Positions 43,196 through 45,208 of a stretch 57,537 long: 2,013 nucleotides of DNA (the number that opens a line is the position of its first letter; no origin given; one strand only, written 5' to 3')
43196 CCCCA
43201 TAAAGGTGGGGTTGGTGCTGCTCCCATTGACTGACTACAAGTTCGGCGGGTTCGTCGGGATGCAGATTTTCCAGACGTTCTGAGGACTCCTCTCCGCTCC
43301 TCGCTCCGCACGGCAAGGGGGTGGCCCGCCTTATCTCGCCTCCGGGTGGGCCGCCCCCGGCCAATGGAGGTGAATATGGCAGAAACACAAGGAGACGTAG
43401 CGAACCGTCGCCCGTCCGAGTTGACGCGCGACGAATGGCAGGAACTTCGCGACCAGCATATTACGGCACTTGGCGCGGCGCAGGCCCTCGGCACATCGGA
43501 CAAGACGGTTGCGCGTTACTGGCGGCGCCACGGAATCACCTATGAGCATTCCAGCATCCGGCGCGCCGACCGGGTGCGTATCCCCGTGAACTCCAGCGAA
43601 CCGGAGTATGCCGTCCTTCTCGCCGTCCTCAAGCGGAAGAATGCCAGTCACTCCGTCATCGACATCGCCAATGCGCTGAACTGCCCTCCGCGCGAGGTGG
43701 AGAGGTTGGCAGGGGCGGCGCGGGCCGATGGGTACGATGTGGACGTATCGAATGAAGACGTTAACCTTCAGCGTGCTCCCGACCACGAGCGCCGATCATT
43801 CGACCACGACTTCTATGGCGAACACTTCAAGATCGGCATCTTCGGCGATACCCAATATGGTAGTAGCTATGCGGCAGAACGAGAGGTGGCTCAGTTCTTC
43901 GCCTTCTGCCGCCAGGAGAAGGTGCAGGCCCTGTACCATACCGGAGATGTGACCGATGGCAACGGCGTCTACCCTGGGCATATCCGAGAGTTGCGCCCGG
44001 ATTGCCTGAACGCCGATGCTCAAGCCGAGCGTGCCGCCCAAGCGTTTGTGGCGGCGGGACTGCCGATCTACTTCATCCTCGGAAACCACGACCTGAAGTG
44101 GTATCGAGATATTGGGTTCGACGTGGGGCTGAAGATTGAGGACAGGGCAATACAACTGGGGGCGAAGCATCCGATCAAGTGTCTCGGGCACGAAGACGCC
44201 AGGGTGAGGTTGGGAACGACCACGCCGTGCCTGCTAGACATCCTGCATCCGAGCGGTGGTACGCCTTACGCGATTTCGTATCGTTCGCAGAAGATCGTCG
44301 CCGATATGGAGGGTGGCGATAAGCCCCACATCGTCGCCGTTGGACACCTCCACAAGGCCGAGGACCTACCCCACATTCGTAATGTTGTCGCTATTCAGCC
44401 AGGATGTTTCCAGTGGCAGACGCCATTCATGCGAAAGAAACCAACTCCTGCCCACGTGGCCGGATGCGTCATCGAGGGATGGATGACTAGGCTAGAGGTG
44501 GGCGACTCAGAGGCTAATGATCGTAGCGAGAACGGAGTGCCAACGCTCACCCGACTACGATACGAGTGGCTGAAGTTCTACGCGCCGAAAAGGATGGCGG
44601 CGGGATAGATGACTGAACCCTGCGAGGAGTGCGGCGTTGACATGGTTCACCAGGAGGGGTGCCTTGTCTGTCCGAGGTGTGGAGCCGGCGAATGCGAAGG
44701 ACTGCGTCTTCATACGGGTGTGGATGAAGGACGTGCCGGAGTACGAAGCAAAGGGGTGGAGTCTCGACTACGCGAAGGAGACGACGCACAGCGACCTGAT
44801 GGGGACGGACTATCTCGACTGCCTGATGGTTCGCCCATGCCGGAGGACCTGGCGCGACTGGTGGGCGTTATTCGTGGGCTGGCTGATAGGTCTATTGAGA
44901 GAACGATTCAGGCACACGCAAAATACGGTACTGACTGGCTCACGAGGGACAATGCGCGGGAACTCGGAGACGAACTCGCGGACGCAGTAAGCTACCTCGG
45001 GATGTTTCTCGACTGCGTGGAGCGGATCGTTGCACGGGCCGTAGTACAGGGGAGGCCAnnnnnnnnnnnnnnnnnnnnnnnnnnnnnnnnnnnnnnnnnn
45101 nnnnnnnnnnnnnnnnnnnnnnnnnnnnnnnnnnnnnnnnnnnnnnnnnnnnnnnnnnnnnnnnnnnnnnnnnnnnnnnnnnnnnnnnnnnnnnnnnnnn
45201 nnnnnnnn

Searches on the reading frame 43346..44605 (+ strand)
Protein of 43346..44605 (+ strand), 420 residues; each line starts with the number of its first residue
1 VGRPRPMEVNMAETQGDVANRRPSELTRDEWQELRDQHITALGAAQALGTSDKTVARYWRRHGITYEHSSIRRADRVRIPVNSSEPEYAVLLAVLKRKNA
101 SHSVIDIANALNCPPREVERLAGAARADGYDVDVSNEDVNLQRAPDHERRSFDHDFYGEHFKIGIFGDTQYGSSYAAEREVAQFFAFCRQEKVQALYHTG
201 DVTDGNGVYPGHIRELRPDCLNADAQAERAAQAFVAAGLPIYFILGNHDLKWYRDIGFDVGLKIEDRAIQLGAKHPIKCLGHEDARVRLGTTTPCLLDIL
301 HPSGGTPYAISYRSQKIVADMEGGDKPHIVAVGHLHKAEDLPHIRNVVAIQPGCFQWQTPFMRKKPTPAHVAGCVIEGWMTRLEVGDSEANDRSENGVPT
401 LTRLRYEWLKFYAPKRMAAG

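Call 13: search_protein_families(library=pfam, proteins=[window:43346-44605:+], max_evalue=0.01)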
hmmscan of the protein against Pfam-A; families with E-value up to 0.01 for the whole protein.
window:43346-44605:+ (420 aa): 2 families
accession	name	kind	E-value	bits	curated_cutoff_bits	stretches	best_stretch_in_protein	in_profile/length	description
PF00149.33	Metallophos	-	1.1e-09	39.4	21.5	1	161-336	1-189/191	Calcineurin-like phosphoesterase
PF12850.12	Metallophos_2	-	2.3e-05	24.9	27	1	162-358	2-138/154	Calcineurin-like phosphoesterase superfamily domain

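Call 15: find_related_loci(query=window:43346-44605:+, collection=viral_contigs, flank=8000)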
Query window:43346-44605:+ (420 aa) in viral_contigs; peptide patterns used: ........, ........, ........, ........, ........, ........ (x = any residue, [..] = any of these).
3 stretches matched a pattern, but none encodes a relative of the query by tblastn (E <= 1e-3).

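Call 59: search_protein_families(library=ncbifam, proteins=[window:43346-44605:+], max_evalue=0.01)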
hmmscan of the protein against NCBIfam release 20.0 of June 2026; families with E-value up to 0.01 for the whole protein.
window:43346-44605:+ (420 aa): 5 families
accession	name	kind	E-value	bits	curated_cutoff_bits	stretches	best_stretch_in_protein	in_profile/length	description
NF003118.0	PRK04036.1-3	equivalog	3.5e-14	52.6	445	2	159-250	224-320/481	DNA-directed DNA polymerase II small subunit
NF003120.0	PRK04036.1-5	equivalog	4e-07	28.9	671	1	191-249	327-385/547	DNA-directed DNA polymerase II small subunit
NF003116.0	PRK04036.1-1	equivalog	3.9e-06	25.8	425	0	325-363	466-503/530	DNA-directed DNA polymerase II small subunit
NF003117.0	PRK04036.1-2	equivalog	0.0024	16.3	993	0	192-249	424-481/650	DNA-directed DNA polymerase II small subunit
NF003119.0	PRK04036.1-4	equivalog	0.0046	15.5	823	0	326-371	519-566/590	DNA-directed DNA polymerase II small subunit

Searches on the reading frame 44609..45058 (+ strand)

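Call 13: search_protein_families(library=pfam, proteins=[window:44609-45058:+], max_evalue=0.01)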
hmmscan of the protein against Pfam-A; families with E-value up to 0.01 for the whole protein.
window:44609-45058:+ (150 aa): 0 families

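Call 59: search_protein_families(library=ncbifam, proteins=[window:44609-45058:+], max_evalue=0.01)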
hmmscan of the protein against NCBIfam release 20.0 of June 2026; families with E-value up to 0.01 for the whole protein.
window:44609-45058:+ (150 aa): 1 family
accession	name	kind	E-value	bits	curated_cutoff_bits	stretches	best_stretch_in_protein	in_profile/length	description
NF006417.0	PRK08665.1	equivalog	0.0029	15.9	961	1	3-29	732-758/759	vitamin B12-dependent ribonucleotide reductase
